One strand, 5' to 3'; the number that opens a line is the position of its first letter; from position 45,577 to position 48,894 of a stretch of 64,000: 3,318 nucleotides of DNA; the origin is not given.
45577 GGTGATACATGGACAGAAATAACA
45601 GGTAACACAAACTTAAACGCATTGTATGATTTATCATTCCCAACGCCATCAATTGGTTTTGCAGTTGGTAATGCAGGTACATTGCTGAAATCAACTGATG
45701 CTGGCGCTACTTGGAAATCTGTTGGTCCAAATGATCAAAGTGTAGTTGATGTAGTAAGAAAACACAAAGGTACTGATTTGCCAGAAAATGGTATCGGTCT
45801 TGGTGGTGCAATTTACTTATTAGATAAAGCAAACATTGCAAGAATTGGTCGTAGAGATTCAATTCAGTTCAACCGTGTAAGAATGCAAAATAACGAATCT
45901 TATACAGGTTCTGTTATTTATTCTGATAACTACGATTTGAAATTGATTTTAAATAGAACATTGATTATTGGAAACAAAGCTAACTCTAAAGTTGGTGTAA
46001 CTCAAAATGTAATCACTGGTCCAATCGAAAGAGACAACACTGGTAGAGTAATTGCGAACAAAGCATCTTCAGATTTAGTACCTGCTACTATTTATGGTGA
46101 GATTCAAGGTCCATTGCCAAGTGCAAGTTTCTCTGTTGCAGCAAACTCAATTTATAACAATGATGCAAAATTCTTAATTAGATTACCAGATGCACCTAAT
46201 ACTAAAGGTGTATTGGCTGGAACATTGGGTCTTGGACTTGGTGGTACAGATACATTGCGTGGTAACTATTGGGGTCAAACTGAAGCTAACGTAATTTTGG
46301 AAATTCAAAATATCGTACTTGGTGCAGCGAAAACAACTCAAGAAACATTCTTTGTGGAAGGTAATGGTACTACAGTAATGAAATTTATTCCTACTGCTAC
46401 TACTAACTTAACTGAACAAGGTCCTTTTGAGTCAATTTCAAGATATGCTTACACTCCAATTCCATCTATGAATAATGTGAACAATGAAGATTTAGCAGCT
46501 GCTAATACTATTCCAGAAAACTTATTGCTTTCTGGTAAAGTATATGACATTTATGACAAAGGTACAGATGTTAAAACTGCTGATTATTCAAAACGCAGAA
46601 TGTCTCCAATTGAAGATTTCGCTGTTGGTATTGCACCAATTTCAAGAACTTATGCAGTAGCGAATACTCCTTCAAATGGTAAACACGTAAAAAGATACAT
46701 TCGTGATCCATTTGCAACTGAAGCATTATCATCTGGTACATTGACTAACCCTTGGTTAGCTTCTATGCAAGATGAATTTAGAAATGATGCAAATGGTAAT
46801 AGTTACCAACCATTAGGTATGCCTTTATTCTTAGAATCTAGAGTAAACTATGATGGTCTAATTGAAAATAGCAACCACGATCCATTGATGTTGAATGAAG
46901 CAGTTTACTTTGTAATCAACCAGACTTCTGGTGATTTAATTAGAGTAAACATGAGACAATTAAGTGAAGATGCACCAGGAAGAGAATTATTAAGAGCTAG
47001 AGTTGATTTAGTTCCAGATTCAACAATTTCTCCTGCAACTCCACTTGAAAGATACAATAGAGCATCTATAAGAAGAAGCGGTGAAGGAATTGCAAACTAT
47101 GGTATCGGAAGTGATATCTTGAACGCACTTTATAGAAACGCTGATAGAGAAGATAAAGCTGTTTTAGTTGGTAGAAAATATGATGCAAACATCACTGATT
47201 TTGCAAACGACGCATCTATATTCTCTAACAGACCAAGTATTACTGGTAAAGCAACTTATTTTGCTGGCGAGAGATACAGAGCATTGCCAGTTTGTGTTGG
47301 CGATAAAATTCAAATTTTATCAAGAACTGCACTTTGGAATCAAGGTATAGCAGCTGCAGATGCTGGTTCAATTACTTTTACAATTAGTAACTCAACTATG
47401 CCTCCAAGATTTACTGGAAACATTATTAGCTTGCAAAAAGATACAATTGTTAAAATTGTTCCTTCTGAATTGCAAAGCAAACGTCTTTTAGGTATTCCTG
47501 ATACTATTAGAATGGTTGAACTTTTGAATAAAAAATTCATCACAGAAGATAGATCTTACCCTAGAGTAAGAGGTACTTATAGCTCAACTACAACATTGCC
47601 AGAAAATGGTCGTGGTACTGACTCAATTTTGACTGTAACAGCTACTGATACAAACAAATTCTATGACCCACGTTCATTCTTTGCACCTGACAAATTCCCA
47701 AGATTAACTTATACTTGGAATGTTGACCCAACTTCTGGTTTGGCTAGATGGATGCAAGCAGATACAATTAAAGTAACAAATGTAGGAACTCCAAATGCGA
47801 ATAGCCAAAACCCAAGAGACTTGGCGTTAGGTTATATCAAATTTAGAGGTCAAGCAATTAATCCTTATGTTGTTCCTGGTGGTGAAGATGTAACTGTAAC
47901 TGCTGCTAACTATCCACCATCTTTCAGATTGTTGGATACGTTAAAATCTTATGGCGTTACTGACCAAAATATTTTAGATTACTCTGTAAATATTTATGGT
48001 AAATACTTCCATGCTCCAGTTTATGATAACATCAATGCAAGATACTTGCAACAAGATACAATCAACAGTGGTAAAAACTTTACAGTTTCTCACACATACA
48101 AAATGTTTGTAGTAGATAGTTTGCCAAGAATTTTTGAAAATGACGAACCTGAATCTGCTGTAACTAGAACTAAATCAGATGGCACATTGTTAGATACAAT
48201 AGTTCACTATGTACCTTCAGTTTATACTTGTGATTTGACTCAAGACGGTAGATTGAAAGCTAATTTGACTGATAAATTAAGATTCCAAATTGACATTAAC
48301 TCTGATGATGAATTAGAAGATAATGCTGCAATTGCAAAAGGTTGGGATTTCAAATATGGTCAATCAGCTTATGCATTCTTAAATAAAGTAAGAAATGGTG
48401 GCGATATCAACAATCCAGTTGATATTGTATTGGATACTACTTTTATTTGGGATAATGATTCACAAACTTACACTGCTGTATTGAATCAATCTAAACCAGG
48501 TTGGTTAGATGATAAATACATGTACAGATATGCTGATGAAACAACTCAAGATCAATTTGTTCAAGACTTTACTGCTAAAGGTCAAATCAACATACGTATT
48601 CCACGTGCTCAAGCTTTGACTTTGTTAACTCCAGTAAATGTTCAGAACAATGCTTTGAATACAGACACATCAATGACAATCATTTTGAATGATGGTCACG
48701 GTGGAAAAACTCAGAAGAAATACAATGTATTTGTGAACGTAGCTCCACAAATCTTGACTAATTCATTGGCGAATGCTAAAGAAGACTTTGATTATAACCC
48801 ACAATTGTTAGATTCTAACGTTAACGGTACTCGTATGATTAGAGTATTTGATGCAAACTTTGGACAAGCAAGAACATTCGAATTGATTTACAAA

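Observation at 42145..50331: Giant mosaic surface protein: Pmp-type beta-helix + Ycf48/BNR propeller + Ig/cadherin-like modules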

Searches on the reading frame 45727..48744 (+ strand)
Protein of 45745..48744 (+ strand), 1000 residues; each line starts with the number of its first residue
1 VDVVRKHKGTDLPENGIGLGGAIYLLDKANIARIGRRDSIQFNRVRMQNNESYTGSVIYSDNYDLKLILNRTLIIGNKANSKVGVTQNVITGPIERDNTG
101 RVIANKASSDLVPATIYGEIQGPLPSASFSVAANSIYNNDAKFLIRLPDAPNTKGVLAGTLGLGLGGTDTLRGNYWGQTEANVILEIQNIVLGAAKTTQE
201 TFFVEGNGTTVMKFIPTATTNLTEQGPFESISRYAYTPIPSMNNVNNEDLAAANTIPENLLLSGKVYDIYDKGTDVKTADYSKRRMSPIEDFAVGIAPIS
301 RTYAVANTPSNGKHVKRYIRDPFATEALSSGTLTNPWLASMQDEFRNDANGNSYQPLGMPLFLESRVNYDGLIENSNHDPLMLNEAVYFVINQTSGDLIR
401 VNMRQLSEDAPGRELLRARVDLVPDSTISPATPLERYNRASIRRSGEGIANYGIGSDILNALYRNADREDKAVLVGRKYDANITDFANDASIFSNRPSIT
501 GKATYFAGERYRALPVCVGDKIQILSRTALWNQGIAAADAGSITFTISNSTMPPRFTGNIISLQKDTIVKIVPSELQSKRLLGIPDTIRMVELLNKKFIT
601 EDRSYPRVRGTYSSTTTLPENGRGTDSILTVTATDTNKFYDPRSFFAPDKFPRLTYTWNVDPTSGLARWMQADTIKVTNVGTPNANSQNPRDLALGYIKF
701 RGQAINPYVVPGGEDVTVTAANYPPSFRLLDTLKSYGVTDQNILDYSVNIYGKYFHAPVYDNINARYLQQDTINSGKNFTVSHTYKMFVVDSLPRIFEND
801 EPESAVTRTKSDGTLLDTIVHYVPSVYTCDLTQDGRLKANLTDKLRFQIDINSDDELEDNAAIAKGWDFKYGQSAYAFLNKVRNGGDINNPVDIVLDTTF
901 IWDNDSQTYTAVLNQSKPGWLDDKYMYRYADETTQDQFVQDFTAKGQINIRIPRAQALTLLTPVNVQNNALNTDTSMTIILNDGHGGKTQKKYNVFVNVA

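Call 30: predict_structure(alignment_id=A2)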
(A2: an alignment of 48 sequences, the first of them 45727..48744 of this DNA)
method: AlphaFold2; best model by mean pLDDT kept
length: 1006 residues; sequences in the alignment: 48
mean_pLDDT: 72.4   pTM: 0.66
mean pLDDT of the five models: 72.4, 71.8, 70.0, 69.3, 68.5
residues with pLDDT >= 90: 280; 70-90: 337; 50-70: 193; < 50: 196
segments of 3 or more residues with pLDDT < 50: 1-27, 88-101, 110-139, 147-209, 234-240, 268-290, 296-298, 771-773, 888-893, 895-904
pLDDT, mean of each block of 10 residues (from residue 1): 29 40 42 57 60 58 51 57 52 35 54 32 37 40 48 29 29 32 37 31 42 59 64 47 61 69 57 38 35 53 84 93 92 86 90 92 92 80 73 92 90 83 90 73 85 82 91 82 76 81 66 81 93 90 93 93 94 86 88 86 91 85 66 93 92 92 94 92 67 80 93 89 96 83 83 66 53 59 91 92 92 86 92 89 91 94 92 86 66 44 53 60 79 91 88 93 85 71 87 86 87
secondary structure, 60 per line:
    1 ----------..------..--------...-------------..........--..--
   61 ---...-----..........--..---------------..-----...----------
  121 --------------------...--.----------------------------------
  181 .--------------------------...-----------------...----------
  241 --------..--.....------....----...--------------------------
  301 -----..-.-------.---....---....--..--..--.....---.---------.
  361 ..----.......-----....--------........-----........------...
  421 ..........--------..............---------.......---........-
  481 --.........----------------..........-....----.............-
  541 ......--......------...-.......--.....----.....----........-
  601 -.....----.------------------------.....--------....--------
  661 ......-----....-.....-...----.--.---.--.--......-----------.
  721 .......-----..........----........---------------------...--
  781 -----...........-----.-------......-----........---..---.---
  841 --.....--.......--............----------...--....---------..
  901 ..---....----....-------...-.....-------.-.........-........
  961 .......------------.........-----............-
elements in order (helices of 4 or more, strands of 3 or more residues): E29-31 E45-54 E64-66 E72-81 E108-110 E141-143 E208-210 E253-257 H264-267 E272-274 E321-324 H328-331 H342-346 E360-362 E367-373 H379-382 E391-398 E404-411 E421-430 H439-452 H462-468 H472-478 E483-488 E508-514 E519-522 E527-532 H533-539 H541-546 E549-554 E561-563 H565-571 E574-578 H583-587 E592-596 E602-606 E636-640 H649-652 E661-666 H672-675 E677-681 E703-708 E720-727 H733-742 H747-754 E786-796 E810-815 E821-828 E843-847 E850-856 H860-870 E881-883 E886-889 E899-902 E906-909 E914-917 H943-951 E953-959 H960-967 E980-988 E994-1005

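Call 56: search_protein_representatives(protein=window:45745-48744:+)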
Query: 1000 residues. Proteins with E-value up to 0.001 (for the whole library): 79; up to 1e-10: 70; up to 1e-30: 53. The best 79 are listed.
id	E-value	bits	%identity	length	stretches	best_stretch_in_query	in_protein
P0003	0.0e+00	1478.4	67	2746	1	1-1000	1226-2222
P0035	0.0e+00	1137.1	54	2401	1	2-1000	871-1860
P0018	0.0e+00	1016.2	53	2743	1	1-999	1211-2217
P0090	2.4e-293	992.1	51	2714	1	1-1000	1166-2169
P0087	5.1e-287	971.1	53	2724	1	2-998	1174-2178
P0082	1.1e-286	970.1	51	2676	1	2-999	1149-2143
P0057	2.2e-286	969.0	51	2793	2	1-499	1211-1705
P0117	6.7e-284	960.8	54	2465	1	10-1000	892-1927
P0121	7.4e-274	927.6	51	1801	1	2-999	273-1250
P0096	2.7e-270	915.8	51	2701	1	2-1000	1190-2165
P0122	7.3e-268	907.7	51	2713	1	1-998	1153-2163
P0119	2.5e-260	882.8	50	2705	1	1-1000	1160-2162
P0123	2.5e-257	872.9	50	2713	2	6-881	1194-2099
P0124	4.1e-257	872.1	51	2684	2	1-498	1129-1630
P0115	1.4e-255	867.1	50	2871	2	1-616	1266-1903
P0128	4.9e-234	795.8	50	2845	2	222-1000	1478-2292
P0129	1.8e-225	767.5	47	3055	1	1-1000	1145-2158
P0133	6.5e-198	676.2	49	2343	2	7-797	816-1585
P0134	2.2e-196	671.2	49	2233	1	2-998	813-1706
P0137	9.7e-186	635.9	48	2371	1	4-999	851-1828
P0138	3.1e-183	627.6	47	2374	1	2-1000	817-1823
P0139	1.5e-178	612.1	47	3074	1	4-1000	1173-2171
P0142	2.6e-163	561.7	49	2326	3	2-305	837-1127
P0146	1.9e-134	466.2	42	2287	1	11-1000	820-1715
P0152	4.5e-89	316.0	39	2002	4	16-567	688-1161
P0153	1.6e-86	307.5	37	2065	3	17-794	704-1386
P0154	2.9e-82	293.4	47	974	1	588-1000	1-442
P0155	7.2e-64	232.6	36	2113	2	16-567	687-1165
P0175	7.7e-12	60.4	30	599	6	256-332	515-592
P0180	5.1e-10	54.3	39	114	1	914-1000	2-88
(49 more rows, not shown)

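Call 59: find_encoding_contigs(protein=P0153, flank=10000, max_places=2)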
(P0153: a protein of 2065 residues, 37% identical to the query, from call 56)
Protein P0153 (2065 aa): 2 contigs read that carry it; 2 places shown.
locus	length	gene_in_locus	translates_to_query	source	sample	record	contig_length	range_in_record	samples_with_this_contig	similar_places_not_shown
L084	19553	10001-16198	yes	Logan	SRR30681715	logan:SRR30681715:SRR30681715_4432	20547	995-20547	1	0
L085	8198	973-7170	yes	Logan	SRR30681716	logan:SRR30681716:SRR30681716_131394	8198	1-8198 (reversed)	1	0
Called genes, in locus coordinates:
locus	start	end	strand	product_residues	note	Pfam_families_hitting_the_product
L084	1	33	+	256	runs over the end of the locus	PF00005:ABC_tran, PF13304:AAA_21 (faint)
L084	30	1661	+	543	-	-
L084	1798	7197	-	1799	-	PF18962:Por_Secre_tail (weak)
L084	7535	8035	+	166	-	-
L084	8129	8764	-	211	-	-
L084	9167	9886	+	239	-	PF13174:TPR_6 (faint), PF14559:TPR_19 (faint), PF09976:TPR_21 (weak), PF12895:ANAPC3 (faint), PF13424:TPR_12 (faint), PF13432:TPR_16 (faint), PF00515:TPR_1 (faint), PF07719:TPR_2 (faint), +1 more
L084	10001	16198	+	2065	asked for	PF02415:Chlam_PMP (faint), PF13860:FlgD_ig (weak)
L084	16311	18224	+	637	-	PF13860:FlgD_ig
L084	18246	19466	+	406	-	PF18962:Por_Secre_tail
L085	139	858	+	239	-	PF13174:TPR_6 (faint), PF14559:TPR_19 (faint), PF09976:TPR_21 (weak), PF12895:ANAPC3 (faint), PF13424:TPR_12 (faint), PF13432:TPR_16 (faint), PF00515:TPR_1 (faint), PF07719:TPR_2 (faint), +1 more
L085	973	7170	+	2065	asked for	PF02415:Chlam_PMP (faint), PF13860:FlgD_ig (weak)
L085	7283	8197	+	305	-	?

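Call 78: list_cluster_members(proteins=[P0146, P0152, P0153, P0155, P0134, P0142, P0137, P0133, P0138, P0035])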
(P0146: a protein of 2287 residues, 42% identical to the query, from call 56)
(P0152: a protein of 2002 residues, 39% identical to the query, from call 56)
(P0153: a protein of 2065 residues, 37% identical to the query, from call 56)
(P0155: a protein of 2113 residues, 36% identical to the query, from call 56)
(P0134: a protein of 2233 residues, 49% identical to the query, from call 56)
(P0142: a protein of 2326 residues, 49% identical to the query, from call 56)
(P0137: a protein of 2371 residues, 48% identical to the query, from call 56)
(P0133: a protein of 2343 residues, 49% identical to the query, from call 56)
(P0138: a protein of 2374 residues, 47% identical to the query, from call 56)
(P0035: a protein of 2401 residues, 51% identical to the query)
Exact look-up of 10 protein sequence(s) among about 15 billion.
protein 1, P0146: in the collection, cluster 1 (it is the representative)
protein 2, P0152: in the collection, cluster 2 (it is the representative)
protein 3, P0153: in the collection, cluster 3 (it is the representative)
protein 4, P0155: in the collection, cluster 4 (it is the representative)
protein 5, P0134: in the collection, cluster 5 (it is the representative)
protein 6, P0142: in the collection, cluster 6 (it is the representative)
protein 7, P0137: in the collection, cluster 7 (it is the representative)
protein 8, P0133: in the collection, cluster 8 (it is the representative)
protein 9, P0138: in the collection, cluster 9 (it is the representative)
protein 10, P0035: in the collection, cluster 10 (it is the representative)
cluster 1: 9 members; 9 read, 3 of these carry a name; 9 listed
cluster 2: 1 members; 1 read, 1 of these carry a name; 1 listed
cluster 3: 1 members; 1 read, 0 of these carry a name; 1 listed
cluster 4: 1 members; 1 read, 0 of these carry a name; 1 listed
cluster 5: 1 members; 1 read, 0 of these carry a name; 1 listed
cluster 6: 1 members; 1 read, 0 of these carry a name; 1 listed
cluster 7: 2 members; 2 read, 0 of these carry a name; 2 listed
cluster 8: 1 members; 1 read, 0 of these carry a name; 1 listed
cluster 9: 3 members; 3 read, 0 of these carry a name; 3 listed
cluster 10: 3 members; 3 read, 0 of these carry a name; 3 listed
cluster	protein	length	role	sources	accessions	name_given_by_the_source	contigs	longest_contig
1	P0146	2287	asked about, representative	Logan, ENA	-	-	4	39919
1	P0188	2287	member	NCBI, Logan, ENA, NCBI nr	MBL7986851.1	MAG: T9SS type A sorting domain-containing protein [Chlorobi bacterium] | T9SS type A sorting domain-containing protein [Chlorobiota bacterium]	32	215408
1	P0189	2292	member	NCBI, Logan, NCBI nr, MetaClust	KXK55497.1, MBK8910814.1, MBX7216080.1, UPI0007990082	MAG: T9SS type A sorting domain-containing protein [Chlorobi bacterium] | MAG: Coagulation factor protein [Chlorobi bacterium OLB7] | status=active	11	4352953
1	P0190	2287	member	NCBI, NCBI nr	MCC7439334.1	MAG: T9SS type A sorting domain-containing protein [Armatimonadetes bacterium] | T9SS type A sorting domain-containing protein [Armatimonadota bacterium]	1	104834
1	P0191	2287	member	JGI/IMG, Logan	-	-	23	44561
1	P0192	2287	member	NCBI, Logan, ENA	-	-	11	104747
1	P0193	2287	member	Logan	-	-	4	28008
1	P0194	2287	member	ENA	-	-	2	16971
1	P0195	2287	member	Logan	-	-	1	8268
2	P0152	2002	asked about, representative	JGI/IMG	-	predicted outer membrane repeat protein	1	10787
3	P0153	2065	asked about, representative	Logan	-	-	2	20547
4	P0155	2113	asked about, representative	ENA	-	-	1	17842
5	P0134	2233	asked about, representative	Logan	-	-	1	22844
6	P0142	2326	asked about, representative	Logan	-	-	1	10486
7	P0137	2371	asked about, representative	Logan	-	-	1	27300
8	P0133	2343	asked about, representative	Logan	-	-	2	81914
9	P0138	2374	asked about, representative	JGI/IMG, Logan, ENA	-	-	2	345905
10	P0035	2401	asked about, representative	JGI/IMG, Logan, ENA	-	-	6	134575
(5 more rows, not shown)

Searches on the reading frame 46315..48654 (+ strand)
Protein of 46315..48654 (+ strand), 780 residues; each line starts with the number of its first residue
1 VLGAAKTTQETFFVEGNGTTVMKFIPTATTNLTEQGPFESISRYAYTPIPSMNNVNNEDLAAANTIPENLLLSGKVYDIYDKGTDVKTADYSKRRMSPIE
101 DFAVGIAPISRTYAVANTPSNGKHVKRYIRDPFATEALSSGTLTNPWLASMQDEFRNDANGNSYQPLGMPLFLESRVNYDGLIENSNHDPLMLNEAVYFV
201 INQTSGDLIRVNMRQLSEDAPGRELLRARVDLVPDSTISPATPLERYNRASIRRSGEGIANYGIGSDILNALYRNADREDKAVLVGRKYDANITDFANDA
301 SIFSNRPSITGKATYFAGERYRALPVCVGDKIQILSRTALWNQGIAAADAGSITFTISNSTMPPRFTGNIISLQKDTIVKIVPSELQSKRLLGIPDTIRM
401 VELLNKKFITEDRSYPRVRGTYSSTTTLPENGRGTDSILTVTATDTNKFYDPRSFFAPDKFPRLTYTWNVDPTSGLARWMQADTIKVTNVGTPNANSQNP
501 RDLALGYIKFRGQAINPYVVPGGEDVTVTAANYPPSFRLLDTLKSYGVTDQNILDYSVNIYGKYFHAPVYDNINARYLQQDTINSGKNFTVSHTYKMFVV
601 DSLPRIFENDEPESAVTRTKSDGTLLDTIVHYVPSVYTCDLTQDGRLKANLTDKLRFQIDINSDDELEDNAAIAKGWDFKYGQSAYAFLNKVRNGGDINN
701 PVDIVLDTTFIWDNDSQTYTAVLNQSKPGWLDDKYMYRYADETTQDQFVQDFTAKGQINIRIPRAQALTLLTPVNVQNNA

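Call 85: search_solved_structures(query=window:46315-48654:+, max_evalue=10)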
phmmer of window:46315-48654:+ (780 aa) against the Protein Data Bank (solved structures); distinct sequences matched with E-value up to 10: 1.
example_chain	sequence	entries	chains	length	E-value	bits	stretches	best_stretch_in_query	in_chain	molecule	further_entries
8rk3_c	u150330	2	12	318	0.59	11.4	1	469-540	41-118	Virion structural protein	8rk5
